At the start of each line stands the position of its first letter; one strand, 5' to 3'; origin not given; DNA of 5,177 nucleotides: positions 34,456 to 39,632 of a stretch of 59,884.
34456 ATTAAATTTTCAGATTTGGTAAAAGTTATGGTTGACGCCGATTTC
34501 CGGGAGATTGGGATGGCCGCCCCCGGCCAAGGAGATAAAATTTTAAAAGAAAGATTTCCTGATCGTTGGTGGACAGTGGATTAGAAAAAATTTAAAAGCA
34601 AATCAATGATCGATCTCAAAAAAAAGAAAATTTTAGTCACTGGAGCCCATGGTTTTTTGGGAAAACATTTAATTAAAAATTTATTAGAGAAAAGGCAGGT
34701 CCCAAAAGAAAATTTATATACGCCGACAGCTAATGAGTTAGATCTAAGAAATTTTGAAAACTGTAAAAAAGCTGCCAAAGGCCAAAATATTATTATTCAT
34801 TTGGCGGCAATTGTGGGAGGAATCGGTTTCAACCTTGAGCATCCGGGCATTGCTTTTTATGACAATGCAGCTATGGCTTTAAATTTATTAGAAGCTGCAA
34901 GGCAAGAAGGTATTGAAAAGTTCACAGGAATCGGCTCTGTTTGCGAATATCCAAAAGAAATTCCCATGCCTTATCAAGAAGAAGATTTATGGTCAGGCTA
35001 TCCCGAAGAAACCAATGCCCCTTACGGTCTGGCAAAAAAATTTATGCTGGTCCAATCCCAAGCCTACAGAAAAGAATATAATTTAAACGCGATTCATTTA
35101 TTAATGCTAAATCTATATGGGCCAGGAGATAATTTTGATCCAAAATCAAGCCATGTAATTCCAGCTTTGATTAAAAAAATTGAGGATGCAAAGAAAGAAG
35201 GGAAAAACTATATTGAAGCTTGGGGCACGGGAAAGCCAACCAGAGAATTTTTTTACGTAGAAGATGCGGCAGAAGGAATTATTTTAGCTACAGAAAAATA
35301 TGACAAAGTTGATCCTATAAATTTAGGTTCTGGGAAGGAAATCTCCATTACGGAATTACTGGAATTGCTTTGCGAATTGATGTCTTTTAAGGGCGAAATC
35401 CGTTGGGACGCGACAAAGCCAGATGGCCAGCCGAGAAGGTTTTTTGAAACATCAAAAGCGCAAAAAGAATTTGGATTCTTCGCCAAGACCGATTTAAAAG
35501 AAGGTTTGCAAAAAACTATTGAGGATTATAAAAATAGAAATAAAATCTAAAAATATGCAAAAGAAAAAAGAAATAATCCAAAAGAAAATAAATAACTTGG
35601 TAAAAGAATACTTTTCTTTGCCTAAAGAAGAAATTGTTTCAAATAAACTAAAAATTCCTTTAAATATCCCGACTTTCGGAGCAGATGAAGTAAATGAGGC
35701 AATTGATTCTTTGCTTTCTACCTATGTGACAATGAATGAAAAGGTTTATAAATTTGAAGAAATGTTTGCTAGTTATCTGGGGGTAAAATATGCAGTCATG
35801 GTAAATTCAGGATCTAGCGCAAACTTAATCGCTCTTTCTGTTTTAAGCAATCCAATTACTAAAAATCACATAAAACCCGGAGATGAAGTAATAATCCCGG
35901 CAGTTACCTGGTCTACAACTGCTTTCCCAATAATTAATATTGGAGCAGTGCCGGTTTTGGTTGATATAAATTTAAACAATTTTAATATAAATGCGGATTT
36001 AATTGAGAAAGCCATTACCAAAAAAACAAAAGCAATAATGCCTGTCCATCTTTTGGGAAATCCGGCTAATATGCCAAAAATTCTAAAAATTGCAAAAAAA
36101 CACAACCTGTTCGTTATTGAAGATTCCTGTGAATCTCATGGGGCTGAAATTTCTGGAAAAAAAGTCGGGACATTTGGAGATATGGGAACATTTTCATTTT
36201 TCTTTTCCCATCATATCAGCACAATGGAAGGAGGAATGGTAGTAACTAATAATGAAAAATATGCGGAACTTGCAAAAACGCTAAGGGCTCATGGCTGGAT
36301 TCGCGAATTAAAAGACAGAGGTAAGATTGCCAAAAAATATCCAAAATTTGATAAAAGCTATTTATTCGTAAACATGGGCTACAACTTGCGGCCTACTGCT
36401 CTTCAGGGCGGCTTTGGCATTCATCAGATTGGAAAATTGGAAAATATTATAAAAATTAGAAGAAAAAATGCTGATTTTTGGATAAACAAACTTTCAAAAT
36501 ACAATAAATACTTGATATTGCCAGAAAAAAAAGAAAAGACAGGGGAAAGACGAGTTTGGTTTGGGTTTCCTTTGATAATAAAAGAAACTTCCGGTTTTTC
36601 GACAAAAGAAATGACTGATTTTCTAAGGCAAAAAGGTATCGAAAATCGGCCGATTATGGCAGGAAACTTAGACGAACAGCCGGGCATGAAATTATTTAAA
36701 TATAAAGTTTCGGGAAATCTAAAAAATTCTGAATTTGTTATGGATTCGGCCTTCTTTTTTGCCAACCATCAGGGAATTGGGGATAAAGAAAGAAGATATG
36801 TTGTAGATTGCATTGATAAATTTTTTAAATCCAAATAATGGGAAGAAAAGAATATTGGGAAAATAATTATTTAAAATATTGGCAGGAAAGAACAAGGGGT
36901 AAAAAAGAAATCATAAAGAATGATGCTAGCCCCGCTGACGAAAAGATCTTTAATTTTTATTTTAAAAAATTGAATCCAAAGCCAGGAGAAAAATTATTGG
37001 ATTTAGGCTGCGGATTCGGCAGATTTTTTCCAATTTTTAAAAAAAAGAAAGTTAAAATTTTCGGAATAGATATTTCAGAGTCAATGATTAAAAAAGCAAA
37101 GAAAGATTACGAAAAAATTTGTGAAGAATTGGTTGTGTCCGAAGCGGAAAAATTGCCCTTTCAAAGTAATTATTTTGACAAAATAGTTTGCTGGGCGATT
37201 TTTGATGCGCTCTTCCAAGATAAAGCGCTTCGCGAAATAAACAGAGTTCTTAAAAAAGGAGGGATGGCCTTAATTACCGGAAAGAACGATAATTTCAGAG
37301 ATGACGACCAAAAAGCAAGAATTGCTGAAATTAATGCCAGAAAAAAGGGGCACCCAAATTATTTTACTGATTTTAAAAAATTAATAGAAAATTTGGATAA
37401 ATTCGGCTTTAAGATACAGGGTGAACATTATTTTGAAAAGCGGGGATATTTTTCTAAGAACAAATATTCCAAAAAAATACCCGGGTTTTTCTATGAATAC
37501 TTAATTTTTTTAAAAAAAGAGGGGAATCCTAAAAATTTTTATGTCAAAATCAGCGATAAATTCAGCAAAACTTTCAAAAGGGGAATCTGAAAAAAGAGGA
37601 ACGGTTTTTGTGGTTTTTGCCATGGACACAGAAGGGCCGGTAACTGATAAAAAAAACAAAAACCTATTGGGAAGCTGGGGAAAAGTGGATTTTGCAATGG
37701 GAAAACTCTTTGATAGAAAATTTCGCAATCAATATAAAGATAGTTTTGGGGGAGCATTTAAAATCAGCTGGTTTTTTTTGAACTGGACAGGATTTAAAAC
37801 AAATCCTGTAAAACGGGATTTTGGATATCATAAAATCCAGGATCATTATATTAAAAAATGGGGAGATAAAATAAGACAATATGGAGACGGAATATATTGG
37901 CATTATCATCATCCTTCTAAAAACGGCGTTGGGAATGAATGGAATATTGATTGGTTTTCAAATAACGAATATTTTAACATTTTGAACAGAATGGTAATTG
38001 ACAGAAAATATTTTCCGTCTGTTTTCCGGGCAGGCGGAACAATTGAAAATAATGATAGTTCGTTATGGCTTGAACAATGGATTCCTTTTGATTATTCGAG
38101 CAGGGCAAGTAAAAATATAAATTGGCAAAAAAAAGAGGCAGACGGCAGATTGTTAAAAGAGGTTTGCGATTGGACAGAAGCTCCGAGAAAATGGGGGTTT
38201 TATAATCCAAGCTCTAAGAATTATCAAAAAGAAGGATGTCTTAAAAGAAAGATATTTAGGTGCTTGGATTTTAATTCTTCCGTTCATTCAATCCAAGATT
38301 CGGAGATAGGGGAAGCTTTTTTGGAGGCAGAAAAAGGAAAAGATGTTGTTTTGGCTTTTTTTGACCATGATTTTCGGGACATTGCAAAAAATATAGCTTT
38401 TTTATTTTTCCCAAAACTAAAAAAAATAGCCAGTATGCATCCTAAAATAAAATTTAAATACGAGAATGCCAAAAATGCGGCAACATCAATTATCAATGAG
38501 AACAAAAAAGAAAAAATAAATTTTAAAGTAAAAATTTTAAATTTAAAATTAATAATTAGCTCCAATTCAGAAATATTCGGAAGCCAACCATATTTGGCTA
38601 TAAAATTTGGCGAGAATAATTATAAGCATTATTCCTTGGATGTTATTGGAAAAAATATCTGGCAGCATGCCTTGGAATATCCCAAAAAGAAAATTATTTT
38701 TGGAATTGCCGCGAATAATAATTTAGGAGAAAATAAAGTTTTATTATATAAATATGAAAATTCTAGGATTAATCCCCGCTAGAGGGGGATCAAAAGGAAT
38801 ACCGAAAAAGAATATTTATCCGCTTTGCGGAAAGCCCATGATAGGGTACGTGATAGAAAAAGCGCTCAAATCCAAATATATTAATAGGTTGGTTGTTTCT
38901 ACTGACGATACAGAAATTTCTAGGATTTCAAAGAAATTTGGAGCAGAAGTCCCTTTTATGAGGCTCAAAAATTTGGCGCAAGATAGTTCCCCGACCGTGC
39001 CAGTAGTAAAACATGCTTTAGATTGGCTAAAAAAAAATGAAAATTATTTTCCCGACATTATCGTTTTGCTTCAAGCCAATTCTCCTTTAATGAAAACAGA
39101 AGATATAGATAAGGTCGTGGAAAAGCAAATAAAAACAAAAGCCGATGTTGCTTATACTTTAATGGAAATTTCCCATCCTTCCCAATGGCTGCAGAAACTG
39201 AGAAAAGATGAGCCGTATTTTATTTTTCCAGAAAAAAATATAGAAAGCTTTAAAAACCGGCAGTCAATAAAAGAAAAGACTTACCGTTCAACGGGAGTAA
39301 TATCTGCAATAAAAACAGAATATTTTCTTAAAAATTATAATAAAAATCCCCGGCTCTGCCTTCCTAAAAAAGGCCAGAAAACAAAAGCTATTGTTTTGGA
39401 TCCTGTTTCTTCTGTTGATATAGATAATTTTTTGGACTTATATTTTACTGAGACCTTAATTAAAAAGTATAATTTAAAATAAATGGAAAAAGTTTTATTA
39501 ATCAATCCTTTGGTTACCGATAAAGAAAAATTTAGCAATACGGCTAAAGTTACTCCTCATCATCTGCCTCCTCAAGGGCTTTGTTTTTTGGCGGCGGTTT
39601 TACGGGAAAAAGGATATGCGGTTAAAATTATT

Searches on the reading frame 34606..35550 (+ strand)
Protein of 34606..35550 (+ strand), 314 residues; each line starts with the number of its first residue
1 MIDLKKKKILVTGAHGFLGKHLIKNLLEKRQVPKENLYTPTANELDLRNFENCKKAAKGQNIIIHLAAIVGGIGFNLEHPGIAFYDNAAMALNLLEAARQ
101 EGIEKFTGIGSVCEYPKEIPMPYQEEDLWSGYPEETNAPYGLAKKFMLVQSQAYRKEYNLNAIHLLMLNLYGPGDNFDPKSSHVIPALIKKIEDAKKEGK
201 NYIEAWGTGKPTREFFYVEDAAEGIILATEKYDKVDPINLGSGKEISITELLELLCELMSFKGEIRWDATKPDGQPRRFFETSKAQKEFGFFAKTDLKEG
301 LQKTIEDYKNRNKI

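Call 5: search_protein_families(library=ncbifam, proteins=[window:34606-35550:+], max_evalue=0.00001)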
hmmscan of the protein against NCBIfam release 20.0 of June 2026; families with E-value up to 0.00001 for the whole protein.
window:34606-35550:+ (314 aa): 13 families
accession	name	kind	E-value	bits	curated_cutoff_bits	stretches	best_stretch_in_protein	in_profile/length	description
NF047922.1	GDPFucSynFcl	equivalog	5e-77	259.3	500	1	5-310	1-303/308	GDP-L-fucose synthase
TIGR04180.1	EDH_00030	hypoth_equivalog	5.3e-27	94.6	475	1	46-271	57-268/297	NAD-dependent 4,6-dehydratase LegB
TIGR01181.1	dTDP_gluc_dehyt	equivalog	5.1e-20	71.8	365.1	1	61-312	75-315/321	dTDP-glucose 4,6-dehydratase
NF011728.1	PRK15181.1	equivalog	1.8e-18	66.7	760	1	46-261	77-284/348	Vi polysaccharide biosynthesis UDP-N-acetylglucosaminuronic acid C-4 epimerase TviC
TIGR01179.1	galE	equivalog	1.1e-17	63.8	262.3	1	8-306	1-323/332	UDP-glucose 4-epimerase GalE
TIGR02197.1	heptose_epim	equivalog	1.4e-14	54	274.6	1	9-308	1-313/316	ADP-glyceromanno-heptose 6-epimerase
NF042422.1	oxyalk_red_OleD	equivalog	8.1e-11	41.9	580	1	8-229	2-215/329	2-alkyl-3-oxoalkanoate reductase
NF007490.0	PRK10084.1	subfamily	1.9e-09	37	649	1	137-311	164-337/361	dTDP-glucose 4,6-dehydratase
TIGR03466.1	HpnA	hypoth_equivalog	2.8e-09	36.3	367.65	1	8-112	2-114/327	hopanoid-associated sugar epimerase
NF007956.0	PRK10675.1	subfamily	1.2e-08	34.5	394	1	43-305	55-326/338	UDP-glucose 4-epimerase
NF007582.0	PRK10217.1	equivalog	3.6e-07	29.6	698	0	137-309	157-332/355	dTDP-glucose 4,6-dehydratase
NF043036.1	ErythonDh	equivalog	1.1e-06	28.1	325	0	8-35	2-29/321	D-erythronate dehydrogenase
NF042423.1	oxyalk_red_Shew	equivalog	1.2e-06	27.8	580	0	4-232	6-224/331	2-alkyl-3-oxoalkanoate reductase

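Call 6: search_protein_families(library=pfam, proteins=[window:34606-35550:+], max_evalue=0.00001)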
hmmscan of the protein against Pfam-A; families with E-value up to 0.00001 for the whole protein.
window:34606-35550:+ (314 aa): 4 families
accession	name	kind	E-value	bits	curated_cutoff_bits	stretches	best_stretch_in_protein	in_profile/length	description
PF01370.27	Epimerase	-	1.7e-51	175.4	20.9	1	9-241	1-240/240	NAD dependent epimerase/dehydratase family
PF16363.11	GDP_Man_Dehyd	-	1.4e-24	87.7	27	1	10-304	1-332/332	GDP-mannose 4,6 dehydratase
PF01073.25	3Beta_HSD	-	1e-08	35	22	1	10-232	1-232/280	3-beta hydroxysteroid dehydrogenase/isomerase family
PF13460.12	NAD_binding_10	-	6.4e-06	26.6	27.2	0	13-115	1-102/184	NAD(P)H-binding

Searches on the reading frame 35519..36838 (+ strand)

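Call 5: search_protein_families(library=ncbifam, proteins=[window:35519-36838:+], max_evalue=0.00001)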
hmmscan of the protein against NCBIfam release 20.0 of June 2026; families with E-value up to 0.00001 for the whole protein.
window:35519-36838:+ (439 aa): 19 families
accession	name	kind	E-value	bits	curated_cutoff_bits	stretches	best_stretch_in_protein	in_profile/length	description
NF011936.0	PRK15407.1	equivalog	2e-109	366.2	423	1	14-438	3-438/440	lipopolysaccharide biosynthesis protein RfbH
TIGR03588.1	PseC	equivalog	1.3e-60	205.3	423.5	1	55-376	11-323/380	UDP-4-amino-4,6-dideoxy-N-acetyl-beta-L-altrosamine transaminase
TIGR04181.1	NHT_00031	hypoth_equivalog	2.1e-58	198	420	1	46-405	1-347/359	LegC family aminotransferase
NF008658.2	PRK11658.1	equivalog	2.1e-48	164.9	631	1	46-374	5-318/379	UDP-4-amino-4-deoxy-L-arabinose aminotransferase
NF008687.0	PRK11706.1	equivalog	1.6e-47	162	375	1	46-375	2-315/375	dTDP-4-amino-4,6-dideoxygalactose transaminase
TIGR02379.1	ECA_wecE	subfamily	3.7e-39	134.5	434.85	1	46-333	2-276/376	dTDP-4-amino-4,6-dideoxy-D-glucose transaminase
TIGR04427.1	PLP_DesI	equivalog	4.8e-30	104.9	650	1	76-261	54-230/390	dTDP-4-dehydro-6-deoxyglucose aminotransferase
NF005817.0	PRK07683.1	equivalog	3.4e-11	42.5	575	1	55-204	47-202/387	aminotransferase A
NF005816.0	PRK07682.1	equivalog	5.2e-10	38.5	620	1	62-203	52-203/390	aminotransferase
NF006488.0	PRK08912.1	equivalog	6.6e-09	35.2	498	1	90-209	87-193/387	aminotransferase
NF005588.0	PRK07309.1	equivalog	1.9e-08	33.6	576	1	56-204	50-207/391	pyridoxal phosphate-dependent aminotransferase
NF004975.0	PRK06348.1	equivalog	9.9e-08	31.4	549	1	117-203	109-202/384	pyridoxal phosphate-dependent aminotransferase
NF004621.0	PRK05957.1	equivalog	5e-07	28.8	498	1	90-201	89-198/389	pyridoxal phosphate-dependent aminotransferase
NF041091.1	asp_aminotase_Arch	equivalog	5.5e-07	28.8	550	1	117-203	107-200/376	aspartate aminotransferase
NF004770.0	PRK06108.1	subfamily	7.9e-07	28.2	422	1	78-203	77-210/396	pyridoxal phosphate-dependent aminotransferase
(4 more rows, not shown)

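Call 6: search_protein_families(library=pfam, proteins=[window:35519-36838:+], max_evalue=0.00001)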
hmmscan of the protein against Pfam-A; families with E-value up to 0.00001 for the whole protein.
window:35519-36838:+ (439 aa): 3 families
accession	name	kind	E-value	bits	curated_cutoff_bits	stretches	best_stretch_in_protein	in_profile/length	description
PF01041.23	DegT_DnrJ_EryC1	-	2.8e-91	306.9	19.8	1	54-432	4-359/360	DegT/DnrJ/EryC1/StrS aminotransferase family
PF00155.27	Aminotran_1_2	-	7.4e-07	29.1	19.7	1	77-202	45-185/361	Aminotransferase class I and II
PF01212.27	Beta_elim_lyase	-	2.3e-06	27.6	27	1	73-204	31-170/288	Beta-eliminating lyase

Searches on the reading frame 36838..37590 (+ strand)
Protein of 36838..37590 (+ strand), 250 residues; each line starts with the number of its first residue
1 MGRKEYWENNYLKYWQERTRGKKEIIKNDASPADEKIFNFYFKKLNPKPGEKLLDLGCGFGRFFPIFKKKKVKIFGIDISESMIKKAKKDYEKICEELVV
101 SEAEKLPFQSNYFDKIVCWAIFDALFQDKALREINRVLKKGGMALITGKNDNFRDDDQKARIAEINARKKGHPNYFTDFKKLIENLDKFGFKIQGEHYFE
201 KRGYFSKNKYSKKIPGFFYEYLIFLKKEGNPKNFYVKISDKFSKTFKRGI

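Call 5: search_protein_families(library=ncbifam, proteins=[window:36838-37590:+], max_evalue=0.00001)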
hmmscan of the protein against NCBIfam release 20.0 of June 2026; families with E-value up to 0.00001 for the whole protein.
window:36838-37590:+ (250 aa): 28 families (the best 25 are shown)
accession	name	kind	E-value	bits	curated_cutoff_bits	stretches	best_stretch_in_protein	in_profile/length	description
NF045667.1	MTase_DVU1556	equivalog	5e-19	68.6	155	1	45-193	18-162/213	DVU_1556 family methyltransferase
TIGR01934.1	MenG_MenH_UbiE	subfamily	7.1e-17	61.5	158.35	1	41-146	31-141/223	ubiquinone/menaquinone biosynthesis methyltransferase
NF001244.0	PRK00216.1-5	equivalog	2.1e-14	53.4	216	1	42-146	41-153/236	bifunctional demethylmenaquinone methyltransferase/2-methoxy-6-polyprenyl-1,4-benzoquinol methylase UbiE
NF047649.1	MTase_UXPK_star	exception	4.3e-14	52.2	460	1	48-146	76-181/283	methyltransferase/UXPK-star double selenoprotein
NF043040.1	corrin_prot_MT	hypoth_equivalog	1.3e-12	47.6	180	1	48-147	40-148/216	corrinoid protein-associated methyltransferase CpaM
NF041536.1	ArsM_DUF2284_UU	exception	1.7e-12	46.5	575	1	48-165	75-200/459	arsenite methyltransferase/DUF2284 domain selenoprotein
NF001240.0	PRK00216.1-1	equivalog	4.5e-12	45.5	378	1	43-146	57-168/251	bifunctional demethylmenaquinone methyltransferase/2-methoxy-6-polyprenyl-1,4-benzoquinol methylase UbiE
TIGR02072.1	BioC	equivalog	1.5e-11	44.5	184.95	1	50-155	35-142/244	malonyl-ACP O-methyltransferase BioC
NF008300.0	PRK11088.1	equivalog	1.5e-11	44.3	303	1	37-151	74-183/272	23S rRNA (guanine(745)-N(1))-methyltransferase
NF041537.1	ArsM_AhpD_UU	exception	1.6e-11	43.6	510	1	48-165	75-200/345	arsenite methyltransferase/AhpD domain selenoprotein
NF001241.0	PRK00216.1-2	equivalog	1.8e-11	44.1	327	1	43-147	45-148/231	demethylmenaquinone methyltransferase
TIGR02021.1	BchM-ChlM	equivalog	1.8e-11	43.9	158.9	1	5-122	7-128/218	magnesium protoporphyrin IX methyltransferase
NF008686.0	PRK11705.1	equivalog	1.8e-10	40.4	400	1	32-147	150-266/383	cyclopropane fatty acyl phospholipid synthase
NF004452.0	PRK05785.1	equivalog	4.8e-10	39.3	207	1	42-152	45-151/228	hypothetical protein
NF008823.0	PRK11873.1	subfamily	8.2e-10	38.6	263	1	48-146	76-181/272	arsenite methyltransferase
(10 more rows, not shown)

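Call 6: search_protein_families(library=pfam, proteins=[window:36838-37590:+], max_evalue=0.00001)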
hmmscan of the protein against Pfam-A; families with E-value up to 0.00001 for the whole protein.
window:36838-37590:+ (250 aa): 7 families
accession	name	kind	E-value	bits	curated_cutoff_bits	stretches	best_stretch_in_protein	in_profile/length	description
PF08241.18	Methyltransf_11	-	1.3e-20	74.3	21.2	1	54-146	1-95/95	Methyltransferase domain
PF13649.12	Methyltransf_25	-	9.5e-19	68.3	27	1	54-142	2-97/97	Methyltransferase domain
PF13847.12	Methyltransf_31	-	3.9e-17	62.7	27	1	48-150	2-113/145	Methyltransferase domain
PF13489.12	Methyltransf_23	-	5.1e-14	52.8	27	1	39-193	14-161/164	Methyltransferase domain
PF01209.24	Ubie_methyltran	-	2.3e-13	50.5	20.1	1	40-145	38-150/233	ubiE/COQ5 methyltransferase family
PF08242.18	Methyltransf_12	-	9.5e-12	45.9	30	1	54-143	1-97/98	Methyltransferase domain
PF02353.26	CMAS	-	1.5e-11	44.6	27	1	33-199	46-218/273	Mycolic acid cyclopropane synthetase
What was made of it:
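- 36838..37590 (+): Class I SAM methyltransferase (Methyltransf_11), partner of the rSAM1 module. Pfam 74 bits (call 6).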

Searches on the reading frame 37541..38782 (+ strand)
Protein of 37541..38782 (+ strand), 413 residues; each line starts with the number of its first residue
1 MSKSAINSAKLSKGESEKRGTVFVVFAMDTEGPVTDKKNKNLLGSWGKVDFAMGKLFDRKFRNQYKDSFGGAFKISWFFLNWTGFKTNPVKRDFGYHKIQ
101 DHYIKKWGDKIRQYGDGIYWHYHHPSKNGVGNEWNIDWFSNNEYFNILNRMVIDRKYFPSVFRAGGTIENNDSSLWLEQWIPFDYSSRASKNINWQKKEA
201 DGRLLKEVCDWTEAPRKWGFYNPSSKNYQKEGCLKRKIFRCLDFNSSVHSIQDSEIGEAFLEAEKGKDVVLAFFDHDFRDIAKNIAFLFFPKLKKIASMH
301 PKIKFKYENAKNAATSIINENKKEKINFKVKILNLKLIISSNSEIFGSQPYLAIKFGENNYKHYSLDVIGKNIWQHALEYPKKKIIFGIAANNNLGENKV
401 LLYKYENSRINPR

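Call 5: search_protein_families(library=ncbifam, proteins=[window:37541-38782:+], max_evalue=0.00001)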
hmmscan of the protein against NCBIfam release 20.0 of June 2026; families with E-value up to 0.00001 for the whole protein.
window:37541-38782:+ (413 aa): 0 families

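Call 6: search_protein_families(library=pfam, proteins=[window:37541-38782:+], max_evalue=0.00001)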
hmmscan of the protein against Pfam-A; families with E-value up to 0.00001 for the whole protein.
window:37541-38782:+ (413 aa): 0 families

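Call 7: search_protein_families(library=pfam, proteins=[window:37541-38782:+], max_evalue=0.01)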
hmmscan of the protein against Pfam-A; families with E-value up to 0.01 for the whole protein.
window:37541-38782:+ (413 aa): 0 families

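Call 65: search_solved_structures(query=window:37541-38782:+, max_evalue=1)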
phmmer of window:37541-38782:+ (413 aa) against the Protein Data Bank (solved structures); distinct sequences matched with E-value up to 1: 0.
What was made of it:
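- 37541..38782 (+): Conserved 413-aa protein of unknown function that travels with rSAM1. No Pfam, NCBIfam or PDB match (calls 5, 6, 7, 65).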

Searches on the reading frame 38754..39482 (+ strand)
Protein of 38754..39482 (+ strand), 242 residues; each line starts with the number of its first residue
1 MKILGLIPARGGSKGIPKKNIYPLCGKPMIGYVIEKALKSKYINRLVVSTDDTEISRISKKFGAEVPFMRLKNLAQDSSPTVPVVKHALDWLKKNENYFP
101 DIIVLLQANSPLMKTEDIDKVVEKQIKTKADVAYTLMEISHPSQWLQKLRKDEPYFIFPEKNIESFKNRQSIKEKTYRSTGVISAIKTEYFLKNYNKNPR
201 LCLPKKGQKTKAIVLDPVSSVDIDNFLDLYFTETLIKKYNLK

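Call 3: search_protein_families(library=pfam, proteins=[window:38754-39482:+])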
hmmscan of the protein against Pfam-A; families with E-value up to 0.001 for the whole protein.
window:38754-39482:+ (242 aa): 2 families
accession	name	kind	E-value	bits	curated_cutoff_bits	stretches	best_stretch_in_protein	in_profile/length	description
PF02348.25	CTP_transf_3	-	5.1e-28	98.8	22.6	1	5-137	2-126/217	Cytidylyltransferase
PF12804.13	NTP_transf_3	-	0.00038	21.1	27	1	18-135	15-121/160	MobA-like NTP transferase domain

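Call 4: search_protein_families(library=ncbifam, proteins=[window:38754-39482:+])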
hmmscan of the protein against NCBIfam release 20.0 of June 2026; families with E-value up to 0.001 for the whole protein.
window:38754-39482:+ (242 aa): 14 families
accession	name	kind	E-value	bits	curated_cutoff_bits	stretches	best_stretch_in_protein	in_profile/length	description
TIGR03584.1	PseF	equivalog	3.7e-45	154.3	205.7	1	5-235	2-219/222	pseudaminic acid cytidylyltransferase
NF003952.0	PRK05450.1-5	subfamily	5.4e-20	71.6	193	1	1-142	1-134/250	3-deoxy-manno-octulosonate cytidylyltransferase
NF009905.0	PRK13368.1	subfamily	2.4e-18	66.3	255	1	1-140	1-129/243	3-deoxy-manno-octulosonate cytidylyltransferase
NF003950.0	PRK05450.1-3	subfamily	1.6e-16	60.4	234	1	1-144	1-137/248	3-deoxy-manno-octulosonate cytidylyltransferase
NF003948.0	PRK05450.1-1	equivalog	9e-14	51.3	281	1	2-143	5-138/248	3-deoxy-manno-octulosonate cytidylyltransferase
TIGR00466.1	kdsB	equivalog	5.2e-13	49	155.2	1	5-140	5-131/241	3-deoxy-manno-octulosonate cytidylyltransferase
TIGR01173.1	glmU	equivalog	3.7e-07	29.4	366.85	1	19-145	20-135/452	bifunctional UDP-N-acetylglucosamine diphosphorylase/glucosamine-1-phosphate N-acetyltransferase GlmU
NF010937.0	PRK14357.1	equivalog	4.4e-07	29.1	658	1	18-174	19-161/448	bifunctional UDP-N-acetylglucosamine diphosphorylase/glucosamine-1-phosphate N-acetyltransferase GlmU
NF010939.0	PRK14359.1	equivalog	1.9e-05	23.5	592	1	18-145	21-134/430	bifunctional UDP-N-acetylglucosamine diphosphorylase/glucosamine-1-phosphate N-acetyltransferase GlmU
NF010933.0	PRK14353.1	equivalog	4.3e-05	22.3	505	1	18-149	24-147/453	bifunctional UDP-N-acetylglucosamine diphosphorylase/glucosamine-1-phosphate N-acetyltransferase GlmU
NF010935.0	PRK14355.1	equivalog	5.1e-05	22.1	718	1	19-150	23-146/459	bifunctional UDP-N-acetylglucosamine diphosphorylase/glucosamine-1-phosphate N-acetyltransferase GlmU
NF010932.0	PRK14352.1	equivalog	0.0005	18.9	611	1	18-152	25-153/488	bifunctional UDP-N-acetylglucosamine diphosphorylase/glucosamine-1-phosphate N-acetyltransferase GlmU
NF001457.0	PRK00317.1-3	equivalog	0.00071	19.1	164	0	18-61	18-61/200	molybdenum cofactor guanylyltransferase MobA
NF010934.1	PRK14354.1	equivalog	0.00074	18.1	450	1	18-142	18-132/447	bifunctional UDP-N-acetylglucosamine diphosphorylase/glucosamine-1-phosphate N-acetyltransferase GlmU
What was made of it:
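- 38754..39482 (+): CMP-nonulosonate synthetase-like cytidylyltransferase (CTP_transf_3), immediately upstream of rSAM1. PseF model 154 bits, below its 205.7 cut-off (calls 3, 4).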
